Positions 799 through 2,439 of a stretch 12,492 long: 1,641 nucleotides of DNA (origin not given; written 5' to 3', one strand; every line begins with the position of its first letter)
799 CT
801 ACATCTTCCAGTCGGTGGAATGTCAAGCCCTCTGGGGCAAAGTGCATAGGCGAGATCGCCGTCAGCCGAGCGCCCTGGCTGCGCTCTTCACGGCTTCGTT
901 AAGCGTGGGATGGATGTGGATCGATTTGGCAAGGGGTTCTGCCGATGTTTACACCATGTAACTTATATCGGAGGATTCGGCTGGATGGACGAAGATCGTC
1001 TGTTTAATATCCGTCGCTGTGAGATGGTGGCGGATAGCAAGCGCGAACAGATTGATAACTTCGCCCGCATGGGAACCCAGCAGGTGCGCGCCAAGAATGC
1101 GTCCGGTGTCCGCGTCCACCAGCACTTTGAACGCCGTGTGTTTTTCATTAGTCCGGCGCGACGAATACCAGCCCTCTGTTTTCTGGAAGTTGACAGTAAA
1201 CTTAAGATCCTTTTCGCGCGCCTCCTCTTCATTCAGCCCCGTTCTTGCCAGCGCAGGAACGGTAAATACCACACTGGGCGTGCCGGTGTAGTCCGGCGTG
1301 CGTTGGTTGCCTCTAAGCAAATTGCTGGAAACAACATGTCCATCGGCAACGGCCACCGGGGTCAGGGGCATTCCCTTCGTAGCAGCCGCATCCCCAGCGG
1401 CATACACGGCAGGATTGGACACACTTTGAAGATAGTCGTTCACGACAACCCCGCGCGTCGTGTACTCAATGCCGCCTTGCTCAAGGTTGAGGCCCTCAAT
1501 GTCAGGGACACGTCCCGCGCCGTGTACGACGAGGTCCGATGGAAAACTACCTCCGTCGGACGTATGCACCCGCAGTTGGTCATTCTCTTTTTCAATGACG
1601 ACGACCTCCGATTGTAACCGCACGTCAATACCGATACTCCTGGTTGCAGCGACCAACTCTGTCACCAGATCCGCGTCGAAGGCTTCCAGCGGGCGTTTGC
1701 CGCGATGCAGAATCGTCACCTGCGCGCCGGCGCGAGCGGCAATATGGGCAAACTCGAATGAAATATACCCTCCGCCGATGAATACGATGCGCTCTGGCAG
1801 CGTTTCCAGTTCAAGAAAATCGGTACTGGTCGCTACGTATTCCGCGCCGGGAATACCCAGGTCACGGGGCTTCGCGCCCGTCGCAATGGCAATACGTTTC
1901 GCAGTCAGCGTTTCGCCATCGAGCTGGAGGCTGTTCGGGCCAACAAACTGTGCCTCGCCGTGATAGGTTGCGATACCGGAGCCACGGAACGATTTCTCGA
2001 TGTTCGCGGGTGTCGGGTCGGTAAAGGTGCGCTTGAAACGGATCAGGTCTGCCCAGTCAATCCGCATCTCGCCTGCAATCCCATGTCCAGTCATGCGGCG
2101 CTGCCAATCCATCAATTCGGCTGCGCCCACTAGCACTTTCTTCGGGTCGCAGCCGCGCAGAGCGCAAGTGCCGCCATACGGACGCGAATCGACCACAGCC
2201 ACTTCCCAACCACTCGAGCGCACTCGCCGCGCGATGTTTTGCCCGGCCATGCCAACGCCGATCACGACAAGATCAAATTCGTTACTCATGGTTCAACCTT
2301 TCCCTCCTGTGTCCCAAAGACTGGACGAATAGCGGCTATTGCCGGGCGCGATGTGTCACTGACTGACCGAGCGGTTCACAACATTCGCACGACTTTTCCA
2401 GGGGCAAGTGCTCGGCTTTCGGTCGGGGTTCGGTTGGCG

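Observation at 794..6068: Two near-identical MerR-type promoter/operator copies define a two-transcript regulon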

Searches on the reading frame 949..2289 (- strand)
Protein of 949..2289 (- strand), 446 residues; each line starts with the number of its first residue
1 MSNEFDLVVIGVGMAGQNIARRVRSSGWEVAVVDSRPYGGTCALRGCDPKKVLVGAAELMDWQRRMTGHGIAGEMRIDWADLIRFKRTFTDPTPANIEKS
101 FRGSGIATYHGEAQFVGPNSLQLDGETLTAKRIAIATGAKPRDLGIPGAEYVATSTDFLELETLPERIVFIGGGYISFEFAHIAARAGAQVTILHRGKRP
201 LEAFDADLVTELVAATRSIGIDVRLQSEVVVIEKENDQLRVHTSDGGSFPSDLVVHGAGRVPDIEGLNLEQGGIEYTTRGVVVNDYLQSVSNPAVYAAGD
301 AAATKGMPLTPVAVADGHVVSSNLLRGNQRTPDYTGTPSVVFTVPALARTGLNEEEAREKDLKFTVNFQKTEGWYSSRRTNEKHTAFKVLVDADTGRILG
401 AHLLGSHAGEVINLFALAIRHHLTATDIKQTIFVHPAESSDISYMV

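Call 6: search_protein_families(library=pfam, proteins=[window:949-2289:-], max_evalue=0.01)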
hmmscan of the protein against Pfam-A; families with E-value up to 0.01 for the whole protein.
window:949-2289:- (446 aa): 16 families
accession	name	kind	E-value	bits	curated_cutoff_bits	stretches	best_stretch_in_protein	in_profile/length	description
PF07992.20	Pyr_redox_2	-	7.1e-60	203.3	26.1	1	5-317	1-291/291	Pyridine nucleotide-disulphide oxidoreductase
PF02852.28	Pyr_redox_dim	-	1.1e-24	87.2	25.3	1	337-440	1-104/110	Pyridine nucleotide-disulphide oxidoreductase, dimerisation domain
PF00070.33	Pyr_redox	-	1.3e-17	64.5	22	1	167-244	1-80/82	Pyridine nucleotide-disulphide oxidoreductase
PF13738.12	Pyr_redox_3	-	1.8e-13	50.9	30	1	123-299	118-305/305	Pyridine nucleotide-disulphide oxidoreductase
PF01262.27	AlaDh_PNT_C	-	1.6e-06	28.2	23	0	165-215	28-78/214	Alanine dehydrogenase/PNT, C-terminal domain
PF01266.30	DAO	-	6.2e-06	26.4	27.9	0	6-40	1-37/353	FAD dependent oxidoreductase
PF13478.12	XdhC_C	-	0.0001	23.3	29.7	0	7-38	1-32/125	XdhC Rossmann domain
PF02737.24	3HCDH_N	-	0.00012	22.5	22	0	8-37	3-32/180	3-hydroxyacyl-CoA dehydrogenase, NAD binding domain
PF03486.20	HI0933_like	-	0.00019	21.4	50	0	206-258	109-162/244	HI0933-like protein Rossmann domain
PF13454.12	NAD_binding_9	-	0.00023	21.6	21.8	0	208-257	102-151/155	FAD-NAD(P)-binding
PF03807.23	F420_oxidored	-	0.00026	22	21.6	0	167-210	1-46/94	NADP oxidoreductase coenzyme F420-dependent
PF02826.25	2-Hacid_dh_C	-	0.00042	20.2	25.1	0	7-37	39-69/178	D-isomer specific 2-hydroxyacid dehydrogenase, NAD binding domain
PF01134.28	GIDA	-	0.0025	17.4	22.1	0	6-67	1-60/391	Glucose inhibited division protein A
PF03446.21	NAD_binding_2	-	0.0057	17.1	21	0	8-36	3-31/161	NAD binding domain of 6-phosphogluconate dehydrogenase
PF13450.12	NAD_binding_8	-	0.009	16.7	21.9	0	9-43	1-35/68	NAD(P)-binding Rossmann-like domain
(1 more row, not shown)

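Call 7: search_protein_families(library=ncbifam, proteins=[window:949-2289:-], max_evalue=0.01)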
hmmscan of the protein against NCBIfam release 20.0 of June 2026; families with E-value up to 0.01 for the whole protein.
window:949-2289:- (446 aa): 82 families (the best 25 are shown)
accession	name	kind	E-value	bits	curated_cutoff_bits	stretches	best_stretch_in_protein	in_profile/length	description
NF004776.0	PRK06116.1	equivalog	4.2e-101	339.2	480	1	1-442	1-446/450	glutathione-disulfide reductase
TIGR01424.1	gluta_reduc_2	equivalog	2.2e-93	313.3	606.05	1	4-443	2-443/446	glutathione-disulfide reductase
TIGR01350.1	lipoamide_DH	equivalog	2.7e-87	293.4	408.8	1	4-439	1-444/461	dihydrolipoyl dehydrogenase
TIGR02053.1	MerA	equivalog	4.1e-82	276.6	454.45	1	5-439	1-443/465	mercury(II) reductase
TIGR01421.1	gluta_reduc_1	equivalog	2.2e-80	271.1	556.15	1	4-442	2-446/450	glutathione-disulfide reductase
NF004992.0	PRK06370.1-4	equivalog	1.2e-76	258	629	1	1-440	1-446/459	FAD-containing oxidoreductase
NF005884.0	PRK07846.1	equivalog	1.8e-76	257.6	501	1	3-438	2-440/454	mycothione reductase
NF004991.0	PRK06370.1-3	subfamily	1.1e-74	251.8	620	1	3-442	34-480/509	FAD-containing oxidoreductase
NF004947.0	PRK06292.2-5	equivalog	7.7e-71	239.4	592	1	3-440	2-449/474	dihydrolipoyl dehydrogenase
NF004943.0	PRK06292.2-1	equivalog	1.1e-70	238.7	432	1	3-444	2-450/456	dihydrolipoyl dehydrogenase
TIGR03452.1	mycothione_red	equivalog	1.6e-70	238.3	635.65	1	4-437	2-440/452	mycothione reductase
NF041853.1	hythiocyan_redase_MerA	equivalog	9e-70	235.7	650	2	125-437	117-429/440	hypothiocyanous acid reductase MerA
NF005572.0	PRK07251.1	equivalog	2.3e-67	227.6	537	1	4-438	3-428/438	FAD-containing oxidoreductase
NF040477.1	chlor_oxi_RclA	equivalog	2.5e-63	214.3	740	1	3-440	2-431/441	reactive chlorine resistance oxidoreductase RclA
NF004946.0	PRK06292.2-4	subfamily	1.1e-60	205.8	634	1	3-440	2-461/487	dihydrolipoyl dehydrogenase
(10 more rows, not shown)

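Call 19: find_related_loci(query=window:949-2289:-, collection=metagenome_contigs, flank=10000)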
Query window:949-2289:- (446 aa) in metagenome_contigs; peptide patterns used: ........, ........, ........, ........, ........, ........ (x = any residue, [..] = any of these).
600 stretches matched a pattern (row limit reached: there are more); 558 encode a relative of the query (tblastn E <= 1e-3); the best 80 are kept; 80 distinct loci.
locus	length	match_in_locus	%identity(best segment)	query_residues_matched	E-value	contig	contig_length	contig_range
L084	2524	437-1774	86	1-446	0e+0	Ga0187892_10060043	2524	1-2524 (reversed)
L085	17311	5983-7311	67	5-446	0e+0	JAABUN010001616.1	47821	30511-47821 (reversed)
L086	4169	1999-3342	66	1-446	0e+0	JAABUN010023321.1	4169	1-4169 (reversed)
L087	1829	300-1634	68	2-446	0e+0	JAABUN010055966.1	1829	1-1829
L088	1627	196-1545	63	1-446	0e+0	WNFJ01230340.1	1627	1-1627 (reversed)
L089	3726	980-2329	60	1-446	0e+0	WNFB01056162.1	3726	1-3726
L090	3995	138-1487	59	1-446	0e+0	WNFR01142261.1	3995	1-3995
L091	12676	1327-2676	60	1-446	0e+0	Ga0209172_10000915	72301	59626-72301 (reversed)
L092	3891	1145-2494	60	1-446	0e+0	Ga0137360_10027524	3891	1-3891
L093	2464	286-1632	59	1-446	0e+0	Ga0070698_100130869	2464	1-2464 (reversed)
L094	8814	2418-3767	61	1-446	2e-179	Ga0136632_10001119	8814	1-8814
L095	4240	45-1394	59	1-446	0e+0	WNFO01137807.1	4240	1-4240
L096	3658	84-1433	60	1-446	0e+0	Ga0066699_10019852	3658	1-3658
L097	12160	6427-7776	60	1-446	1e-177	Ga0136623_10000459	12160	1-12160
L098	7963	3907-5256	59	1-446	5e-178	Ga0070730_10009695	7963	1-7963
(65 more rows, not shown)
